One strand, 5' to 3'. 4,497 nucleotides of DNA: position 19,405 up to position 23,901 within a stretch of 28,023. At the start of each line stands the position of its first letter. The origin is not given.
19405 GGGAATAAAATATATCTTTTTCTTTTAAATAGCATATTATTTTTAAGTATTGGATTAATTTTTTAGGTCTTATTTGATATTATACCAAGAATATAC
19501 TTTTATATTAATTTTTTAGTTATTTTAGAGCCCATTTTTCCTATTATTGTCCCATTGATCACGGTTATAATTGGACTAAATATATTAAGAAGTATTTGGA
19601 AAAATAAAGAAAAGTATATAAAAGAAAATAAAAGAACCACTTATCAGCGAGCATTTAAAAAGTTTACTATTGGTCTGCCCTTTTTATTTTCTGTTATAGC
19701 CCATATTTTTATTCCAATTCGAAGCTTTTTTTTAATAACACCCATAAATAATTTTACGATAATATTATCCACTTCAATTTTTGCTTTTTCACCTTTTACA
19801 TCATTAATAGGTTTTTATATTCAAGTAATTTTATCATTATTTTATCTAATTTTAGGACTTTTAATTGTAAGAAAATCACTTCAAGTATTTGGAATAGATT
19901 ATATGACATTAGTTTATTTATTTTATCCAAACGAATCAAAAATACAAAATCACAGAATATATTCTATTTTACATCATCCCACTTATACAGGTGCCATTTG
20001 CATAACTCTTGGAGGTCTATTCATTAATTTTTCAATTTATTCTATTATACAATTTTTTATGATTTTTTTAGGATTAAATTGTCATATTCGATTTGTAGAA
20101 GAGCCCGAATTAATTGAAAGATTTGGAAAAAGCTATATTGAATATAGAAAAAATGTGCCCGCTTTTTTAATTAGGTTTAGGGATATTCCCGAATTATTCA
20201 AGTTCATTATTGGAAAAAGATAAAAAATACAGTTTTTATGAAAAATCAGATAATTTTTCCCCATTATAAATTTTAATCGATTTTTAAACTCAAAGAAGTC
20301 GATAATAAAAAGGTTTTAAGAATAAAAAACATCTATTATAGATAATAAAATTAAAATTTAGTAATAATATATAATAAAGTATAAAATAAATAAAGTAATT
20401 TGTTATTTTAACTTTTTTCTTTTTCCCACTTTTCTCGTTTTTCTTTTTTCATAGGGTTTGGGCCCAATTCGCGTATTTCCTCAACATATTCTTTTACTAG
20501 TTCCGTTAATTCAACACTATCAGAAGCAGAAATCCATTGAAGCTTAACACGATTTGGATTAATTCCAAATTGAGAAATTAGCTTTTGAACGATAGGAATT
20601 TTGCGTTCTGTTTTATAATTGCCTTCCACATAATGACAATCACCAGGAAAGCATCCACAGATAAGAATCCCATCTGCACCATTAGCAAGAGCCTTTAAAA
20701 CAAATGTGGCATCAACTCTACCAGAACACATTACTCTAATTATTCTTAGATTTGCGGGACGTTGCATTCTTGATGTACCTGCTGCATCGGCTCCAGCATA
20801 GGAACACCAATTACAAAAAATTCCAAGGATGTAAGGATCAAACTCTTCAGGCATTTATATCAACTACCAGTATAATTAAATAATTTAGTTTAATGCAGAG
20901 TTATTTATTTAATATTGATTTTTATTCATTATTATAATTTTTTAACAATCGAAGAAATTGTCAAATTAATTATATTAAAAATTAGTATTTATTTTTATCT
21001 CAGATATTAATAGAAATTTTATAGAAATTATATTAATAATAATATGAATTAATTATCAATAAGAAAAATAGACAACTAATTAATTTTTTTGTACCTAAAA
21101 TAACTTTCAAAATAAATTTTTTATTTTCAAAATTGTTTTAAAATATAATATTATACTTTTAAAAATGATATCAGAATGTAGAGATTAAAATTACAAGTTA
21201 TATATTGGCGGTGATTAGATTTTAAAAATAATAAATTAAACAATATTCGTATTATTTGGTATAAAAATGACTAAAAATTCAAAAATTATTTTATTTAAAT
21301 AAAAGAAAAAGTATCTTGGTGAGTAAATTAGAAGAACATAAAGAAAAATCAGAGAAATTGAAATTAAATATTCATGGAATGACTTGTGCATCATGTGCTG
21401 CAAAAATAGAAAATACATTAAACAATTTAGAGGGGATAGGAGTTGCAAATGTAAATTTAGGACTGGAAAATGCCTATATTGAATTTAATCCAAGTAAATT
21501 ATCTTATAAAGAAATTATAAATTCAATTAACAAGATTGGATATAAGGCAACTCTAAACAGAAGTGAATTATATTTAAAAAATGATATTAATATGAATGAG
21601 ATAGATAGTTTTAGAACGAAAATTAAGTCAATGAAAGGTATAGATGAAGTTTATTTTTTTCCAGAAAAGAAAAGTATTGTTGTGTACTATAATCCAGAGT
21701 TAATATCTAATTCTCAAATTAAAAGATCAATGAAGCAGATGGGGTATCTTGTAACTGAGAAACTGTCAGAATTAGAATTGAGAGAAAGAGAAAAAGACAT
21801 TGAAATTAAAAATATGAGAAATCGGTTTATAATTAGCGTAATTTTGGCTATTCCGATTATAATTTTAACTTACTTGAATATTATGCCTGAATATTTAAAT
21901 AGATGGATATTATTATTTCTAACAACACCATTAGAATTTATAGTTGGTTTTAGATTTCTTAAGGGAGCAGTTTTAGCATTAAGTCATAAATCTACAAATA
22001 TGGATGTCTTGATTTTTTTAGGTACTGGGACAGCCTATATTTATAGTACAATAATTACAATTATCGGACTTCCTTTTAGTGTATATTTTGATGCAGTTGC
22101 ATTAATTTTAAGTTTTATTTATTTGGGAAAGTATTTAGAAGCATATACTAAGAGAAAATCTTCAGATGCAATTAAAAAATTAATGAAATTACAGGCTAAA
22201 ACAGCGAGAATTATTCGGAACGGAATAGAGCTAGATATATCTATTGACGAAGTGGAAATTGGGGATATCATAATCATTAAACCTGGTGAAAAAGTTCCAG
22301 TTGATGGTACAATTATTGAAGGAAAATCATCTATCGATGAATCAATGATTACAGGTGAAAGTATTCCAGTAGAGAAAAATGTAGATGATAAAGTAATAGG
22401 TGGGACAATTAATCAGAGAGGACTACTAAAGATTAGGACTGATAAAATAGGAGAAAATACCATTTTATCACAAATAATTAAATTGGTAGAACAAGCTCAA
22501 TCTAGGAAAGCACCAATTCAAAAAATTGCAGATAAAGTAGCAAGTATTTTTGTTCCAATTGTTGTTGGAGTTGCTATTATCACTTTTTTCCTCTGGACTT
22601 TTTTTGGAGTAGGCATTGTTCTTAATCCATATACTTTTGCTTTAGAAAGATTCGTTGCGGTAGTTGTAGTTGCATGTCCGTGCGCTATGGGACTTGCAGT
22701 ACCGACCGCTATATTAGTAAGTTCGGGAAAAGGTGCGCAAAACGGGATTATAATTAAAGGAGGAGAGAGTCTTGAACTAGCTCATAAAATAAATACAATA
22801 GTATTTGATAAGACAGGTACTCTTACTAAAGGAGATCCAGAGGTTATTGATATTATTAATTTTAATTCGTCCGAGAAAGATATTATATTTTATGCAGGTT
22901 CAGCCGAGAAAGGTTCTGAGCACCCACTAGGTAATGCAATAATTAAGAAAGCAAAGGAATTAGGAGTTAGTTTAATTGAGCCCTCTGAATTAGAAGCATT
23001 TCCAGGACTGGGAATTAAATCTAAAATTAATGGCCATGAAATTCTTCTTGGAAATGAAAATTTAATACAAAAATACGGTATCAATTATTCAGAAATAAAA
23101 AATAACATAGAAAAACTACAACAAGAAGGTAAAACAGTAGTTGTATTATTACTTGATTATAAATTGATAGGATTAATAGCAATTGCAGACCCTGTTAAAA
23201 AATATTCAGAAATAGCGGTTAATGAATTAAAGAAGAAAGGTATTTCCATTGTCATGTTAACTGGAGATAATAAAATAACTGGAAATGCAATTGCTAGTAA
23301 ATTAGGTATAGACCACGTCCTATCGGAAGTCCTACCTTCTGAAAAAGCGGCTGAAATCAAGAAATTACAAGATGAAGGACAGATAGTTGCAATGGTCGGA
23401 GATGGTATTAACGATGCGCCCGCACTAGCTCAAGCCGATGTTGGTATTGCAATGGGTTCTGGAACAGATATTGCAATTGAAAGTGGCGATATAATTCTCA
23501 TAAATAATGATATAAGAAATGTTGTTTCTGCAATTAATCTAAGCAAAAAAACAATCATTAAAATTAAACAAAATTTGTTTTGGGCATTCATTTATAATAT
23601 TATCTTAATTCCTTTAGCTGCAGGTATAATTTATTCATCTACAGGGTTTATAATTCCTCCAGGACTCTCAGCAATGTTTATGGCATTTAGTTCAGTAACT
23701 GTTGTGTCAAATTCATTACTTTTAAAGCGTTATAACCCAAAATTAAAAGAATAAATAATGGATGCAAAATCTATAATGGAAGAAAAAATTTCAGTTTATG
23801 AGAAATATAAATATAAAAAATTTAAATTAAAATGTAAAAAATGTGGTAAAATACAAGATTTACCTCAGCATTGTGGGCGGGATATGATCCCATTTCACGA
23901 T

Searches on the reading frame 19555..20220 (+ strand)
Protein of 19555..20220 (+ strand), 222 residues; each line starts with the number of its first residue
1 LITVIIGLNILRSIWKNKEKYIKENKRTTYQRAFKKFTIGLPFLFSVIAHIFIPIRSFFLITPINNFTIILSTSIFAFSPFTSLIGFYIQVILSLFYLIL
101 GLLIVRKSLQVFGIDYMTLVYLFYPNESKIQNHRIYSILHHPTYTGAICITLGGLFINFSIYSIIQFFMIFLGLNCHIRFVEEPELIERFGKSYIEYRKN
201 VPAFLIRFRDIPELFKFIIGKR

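Call 3: search_protein_families(library=pfam, proteins=[window:19555-20220:+])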
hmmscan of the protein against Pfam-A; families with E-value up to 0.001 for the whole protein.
window:19555-20220:+ (222 aa): 1 family
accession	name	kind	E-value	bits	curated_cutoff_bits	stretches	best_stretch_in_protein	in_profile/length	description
PF04191.18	PEMT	-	1.9e-11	44.8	25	1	90-192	2-104/105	Phospholipid methyltransferase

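Call 4: search_protein_families(library=ncbifam, proteins=[window:19555-20220:+])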
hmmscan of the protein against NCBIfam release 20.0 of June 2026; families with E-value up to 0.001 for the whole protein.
window:19555-20220:+ (222 aa): 2 families
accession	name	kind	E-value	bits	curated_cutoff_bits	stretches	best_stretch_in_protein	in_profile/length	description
TIGR04571.1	LmtA_Leptospira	exception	1.1e-09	38.5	325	1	131-209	89-167/252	lipid A Kdo2 1-phosphate O-methyltransferase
NF045656.1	MeththiolMtaseMddA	equivalog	0.00014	21.3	270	1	104-204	138-236/238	methanethiol S-methyltransferase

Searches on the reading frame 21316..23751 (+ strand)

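Call 3: search_protein_families(library=pfam, proteins=[window:21316-23751:+])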
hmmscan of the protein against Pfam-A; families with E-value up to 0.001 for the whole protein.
window:21316-23751:+ (812 aa): 4 families
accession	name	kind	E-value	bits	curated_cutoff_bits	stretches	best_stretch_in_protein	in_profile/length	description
PF00122.25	E1-E2_ATPase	-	1.6e-58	197.7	28.1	1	291-475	1-180/181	E1-E2 ATPase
PF00702.32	Hydrolase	-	4.1e-37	128.9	26.4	1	492-708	1-191/191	haloacid dehalogenase-like hydrolase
PF00403.32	HMA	-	3.5e-19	69.4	24.8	1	17-77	2-62/62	Heavy-metal-associated domain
PF08282.18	Hydrolase_3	-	0.00067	19.9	20.9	1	688-737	203-252/255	haloacid dehalogenase-like hydrolase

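Call 4: search_protein_families(library=ncbifam, proteins=[window:21316-23751:+])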
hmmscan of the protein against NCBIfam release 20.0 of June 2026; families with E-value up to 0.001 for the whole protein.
window:21316-23751:+ (812 aa): 33 families (the best 25 are shown)
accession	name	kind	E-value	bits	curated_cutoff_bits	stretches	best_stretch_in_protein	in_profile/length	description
TIGR01525.1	ATPase-IB_hvy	subfamily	6.8e-202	672.2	346.25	1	229-803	1-560/560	heavy metal translocating P-type ATPase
TIGR01511.1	ATPase-IB1_Cu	subfamily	1.8e-193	644.3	397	1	211-804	2-542/542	copper-translocating P-type ATPase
NF007952.0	PRK10671.1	equivalog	2.4e-193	644.6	1316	2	132-809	151-837/838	copper-exporting P-type ATPase CopA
NF008262.1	PRK11033.1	equivalog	6.3e-134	448.1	1005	2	101-758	61-689/731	zinc/cadmium/mercury/lead-transporting ATPase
TIGR01512.1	ATPase-IB2_Cd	subfamily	1.1e-125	420.1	313.5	2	248-583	8-306/494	cadmium family heavy metal-translocating P-type ATPase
NF033775.1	P_type_ZntA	exception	3.5e-112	376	1240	2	250-759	192-691/732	Zn(II)/Cd(II)/Pb(II) translocating P-type ATPase ZntA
TIGR01494.1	ATPase_P-type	subfamily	1.1e-100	337.3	62.3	1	264-781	2-473/478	HAD-IC family P-type ATPase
TIGR01497.1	kdpB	equivalog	9.2e-70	235.5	527.9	1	252-748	60-568/675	potassium-transporting ATPase subunit KdpB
TIGR01647.1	ATPase-IIIA_H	equivalog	4.4e-63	213.7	615.5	2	249-668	47-484/755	plasma-membrane proton-efflux P-type ATPase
NF010609.0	PRK14010.1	equivalog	1.7e-54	185.1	1323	1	262-746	71-561/673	K(+)-transporting ATPase subunit B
TIGR01517.1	ATPase-IIB_Ca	equivalog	8.2e-54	183.1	507.05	3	258-528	119-396/882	calcium-translocating P-type ATPase, PMCA-type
TIGR01522.1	ATPase-IIA2_Ca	equivalog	4.3e-40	137.3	798.3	3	670-755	569-655/854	calcium-transporting P-type ATPase, PMR1-type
TIGR01657.1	P-ATPase-V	hypoth_equivalog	3.3e-39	134.2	618.25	4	262-355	197-291/1055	ATP13A2 family polyamine export P-type ATPase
TIGR01116.1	ATPase-IIA1_Ca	equivalog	2.5e-38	131.7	703.4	2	616-752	456-607/799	calcium-translocating P-type ATPase, SERCA-type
TIGR01106.1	ATPase-IIC_X-K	subfamily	7.5e-36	123.4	946.1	3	260-509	107-361/997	Na,H/K antiporter P-type ATPase subunit alpha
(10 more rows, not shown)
